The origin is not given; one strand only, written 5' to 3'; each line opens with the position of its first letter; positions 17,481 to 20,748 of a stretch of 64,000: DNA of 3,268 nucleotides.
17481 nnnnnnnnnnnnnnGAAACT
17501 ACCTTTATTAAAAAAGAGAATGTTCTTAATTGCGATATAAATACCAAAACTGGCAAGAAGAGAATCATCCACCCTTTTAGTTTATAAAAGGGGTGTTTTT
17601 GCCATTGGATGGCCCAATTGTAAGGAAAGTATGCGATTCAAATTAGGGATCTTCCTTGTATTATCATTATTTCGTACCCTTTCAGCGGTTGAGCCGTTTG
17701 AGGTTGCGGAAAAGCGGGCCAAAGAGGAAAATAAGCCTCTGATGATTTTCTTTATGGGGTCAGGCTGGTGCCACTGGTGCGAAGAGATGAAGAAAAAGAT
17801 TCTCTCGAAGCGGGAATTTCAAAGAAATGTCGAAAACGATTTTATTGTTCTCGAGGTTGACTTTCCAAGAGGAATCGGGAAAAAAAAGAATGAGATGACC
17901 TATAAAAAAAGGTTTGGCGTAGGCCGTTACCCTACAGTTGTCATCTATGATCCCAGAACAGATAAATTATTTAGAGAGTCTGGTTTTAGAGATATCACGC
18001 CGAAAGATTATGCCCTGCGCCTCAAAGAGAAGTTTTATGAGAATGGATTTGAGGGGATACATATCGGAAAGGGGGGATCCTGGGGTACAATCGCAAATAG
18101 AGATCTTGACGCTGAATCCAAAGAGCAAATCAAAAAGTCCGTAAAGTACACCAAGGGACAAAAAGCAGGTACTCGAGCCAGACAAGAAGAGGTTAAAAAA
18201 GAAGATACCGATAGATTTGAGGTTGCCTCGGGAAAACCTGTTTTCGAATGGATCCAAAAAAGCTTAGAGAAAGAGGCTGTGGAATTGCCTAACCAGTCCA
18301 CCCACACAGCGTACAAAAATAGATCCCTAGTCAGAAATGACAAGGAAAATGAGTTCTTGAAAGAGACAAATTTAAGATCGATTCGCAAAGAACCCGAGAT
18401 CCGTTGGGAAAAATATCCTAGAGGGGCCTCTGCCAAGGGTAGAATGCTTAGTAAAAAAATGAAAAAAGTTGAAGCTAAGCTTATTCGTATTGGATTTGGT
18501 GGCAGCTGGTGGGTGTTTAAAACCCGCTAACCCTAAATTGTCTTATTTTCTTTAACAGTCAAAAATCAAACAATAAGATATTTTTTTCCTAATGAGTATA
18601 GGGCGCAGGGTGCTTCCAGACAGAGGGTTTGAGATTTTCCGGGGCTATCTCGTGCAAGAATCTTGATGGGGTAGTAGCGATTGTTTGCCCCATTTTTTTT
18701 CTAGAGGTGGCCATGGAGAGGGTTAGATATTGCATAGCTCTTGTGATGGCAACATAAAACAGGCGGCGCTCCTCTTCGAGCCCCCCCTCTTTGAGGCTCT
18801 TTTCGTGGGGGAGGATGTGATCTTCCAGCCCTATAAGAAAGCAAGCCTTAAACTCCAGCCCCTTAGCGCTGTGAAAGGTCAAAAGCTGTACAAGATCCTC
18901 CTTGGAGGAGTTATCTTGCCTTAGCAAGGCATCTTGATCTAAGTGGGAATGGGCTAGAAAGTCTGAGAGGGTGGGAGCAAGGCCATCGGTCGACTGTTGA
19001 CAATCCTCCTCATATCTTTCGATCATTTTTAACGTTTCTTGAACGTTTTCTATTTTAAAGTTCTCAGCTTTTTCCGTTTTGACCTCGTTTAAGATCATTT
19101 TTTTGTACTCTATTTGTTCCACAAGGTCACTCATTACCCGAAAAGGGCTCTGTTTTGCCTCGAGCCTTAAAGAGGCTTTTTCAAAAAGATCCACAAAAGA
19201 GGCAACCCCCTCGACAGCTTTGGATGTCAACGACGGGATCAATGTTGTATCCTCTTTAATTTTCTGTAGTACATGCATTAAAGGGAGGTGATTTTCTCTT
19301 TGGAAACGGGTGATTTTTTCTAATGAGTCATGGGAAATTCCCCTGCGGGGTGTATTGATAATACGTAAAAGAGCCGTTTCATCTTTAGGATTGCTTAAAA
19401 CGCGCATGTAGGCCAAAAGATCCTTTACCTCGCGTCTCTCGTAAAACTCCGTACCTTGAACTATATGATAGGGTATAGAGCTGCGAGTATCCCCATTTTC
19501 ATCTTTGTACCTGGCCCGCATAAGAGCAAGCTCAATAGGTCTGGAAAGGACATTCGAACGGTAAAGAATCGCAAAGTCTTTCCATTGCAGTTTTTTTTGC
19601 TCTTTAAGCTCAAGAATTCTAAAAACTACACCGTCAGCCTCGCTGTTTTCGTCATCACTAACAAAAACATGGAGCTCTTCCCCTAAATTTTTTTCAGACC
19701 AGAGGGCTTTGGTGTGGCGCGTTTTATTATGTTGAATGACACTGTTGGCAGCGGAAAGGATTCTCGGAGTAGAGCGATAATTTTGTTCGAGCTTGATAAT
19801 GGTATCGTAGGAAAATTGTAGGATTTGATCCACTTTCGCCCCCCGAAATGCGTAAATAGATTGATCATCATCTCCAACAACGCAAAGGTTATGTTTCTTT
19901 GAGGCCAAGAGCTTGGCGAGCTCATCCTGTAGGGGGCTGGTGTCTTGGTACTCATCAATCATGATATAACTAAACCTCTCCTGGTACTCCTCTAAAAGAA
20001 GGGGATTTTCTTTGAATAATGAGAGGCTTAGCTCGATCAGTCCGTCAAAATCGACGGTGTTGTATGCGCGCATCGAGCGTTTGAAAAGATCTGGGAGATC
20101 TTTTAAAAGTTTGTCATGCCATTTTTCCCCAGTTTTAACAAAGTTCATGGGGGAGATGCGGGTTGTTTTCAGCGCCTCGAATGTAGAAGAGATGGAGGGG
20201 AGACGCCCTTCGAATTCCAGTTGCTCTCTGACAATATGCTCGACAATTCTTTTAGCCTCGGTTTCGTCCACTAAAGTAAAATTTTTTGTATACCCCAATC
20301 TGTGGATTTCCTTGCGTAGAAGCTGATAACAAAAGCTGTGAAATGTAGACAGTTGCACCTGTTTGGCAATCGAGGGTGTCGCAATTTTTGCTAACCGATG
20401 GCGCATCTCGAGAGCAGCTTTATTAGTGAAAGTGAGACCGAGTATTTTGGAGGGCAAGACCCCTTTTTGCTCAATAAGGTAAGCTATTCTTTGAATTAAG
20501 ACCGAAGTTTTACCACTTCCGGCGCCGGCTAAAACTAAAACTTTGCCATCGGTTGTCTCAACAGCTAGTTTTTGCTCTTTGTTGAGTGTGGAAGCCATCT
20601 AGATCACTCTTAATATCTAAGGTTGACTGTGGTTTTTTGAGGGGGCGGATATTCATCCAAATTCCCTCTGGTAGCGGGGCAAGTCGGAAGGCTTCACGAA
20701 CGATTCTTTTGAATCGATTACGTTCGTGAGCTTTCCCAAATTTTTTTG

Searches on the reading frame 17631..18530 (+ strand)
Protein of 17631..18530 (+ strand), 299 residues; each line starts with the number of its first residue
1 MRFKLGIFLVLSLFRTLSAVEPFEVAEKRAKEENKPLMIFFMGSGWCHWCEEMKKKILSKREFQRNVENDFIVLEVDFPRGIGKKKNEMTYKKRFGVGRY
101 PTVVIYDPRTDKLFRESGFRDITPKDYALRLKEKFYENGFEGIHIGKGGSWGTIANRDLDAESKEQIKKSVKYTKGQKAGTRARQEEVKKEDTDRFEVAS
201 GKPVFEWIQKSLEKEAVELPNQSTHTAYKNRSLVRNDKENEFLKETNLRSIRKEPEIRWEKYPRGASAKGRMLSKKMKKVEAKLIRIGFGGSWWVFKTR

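Call 78: search_protein_families(library=pfam, proteins=[window:17631-18530:+], max_evalue=0.000001)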
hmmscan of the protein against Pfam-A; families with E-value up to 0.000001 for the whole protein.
window:17631-18530:+ (299 aa): 3 families
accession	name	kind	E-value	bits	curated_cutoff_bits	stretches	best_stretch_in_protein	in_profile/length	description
PF13899.12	Thioredoxin_7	-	2e-12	47.5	27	1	23-108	6-83/83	Thioredoxin-like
PF13098.12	Thioredoxin_2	-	4.5e-09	37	27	1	30-119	1-94/104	Thioredoxin-like domain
PF03190.21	Thioredox_DsbH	-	9.6e-07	29.3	27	0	26-77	29-79/163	Protein of unknown function, DUF255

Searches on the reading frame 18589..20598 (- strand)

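Call 68: search_protein_families(library=pfam, proteins=[window:18589-20598:-], max_evalue=0.00001)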
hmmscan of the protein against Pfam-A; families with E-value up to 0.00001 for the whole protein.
window:18589-20598:- (669 aa): 5 families
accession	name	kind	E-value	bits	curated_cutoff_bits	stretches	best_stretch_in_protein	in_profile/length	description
PF00580.27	UvrD-helicase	-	2.1e-80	270.7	23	1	5-265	1-269/271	UvrD/REP helicase N-terminal domain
PF13361.12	UvrD_C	-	3.3e-68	231.1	25.6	1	268-630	1-348/350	UvrD-like helicase C-terminal domain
PF13245.12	AAA_19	-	1.6e-22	80.5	25.1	1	9-252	1-134/134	AAA domain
PF13604.12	AAA_30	-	3.9e-11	43.5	27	1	4-113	1-97/191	AAA domain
PF13538.12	UvrD_C_2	-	2.6e-06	27.6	27.4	0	572-627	4-51/52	UvrD-like helicase C-terminal domain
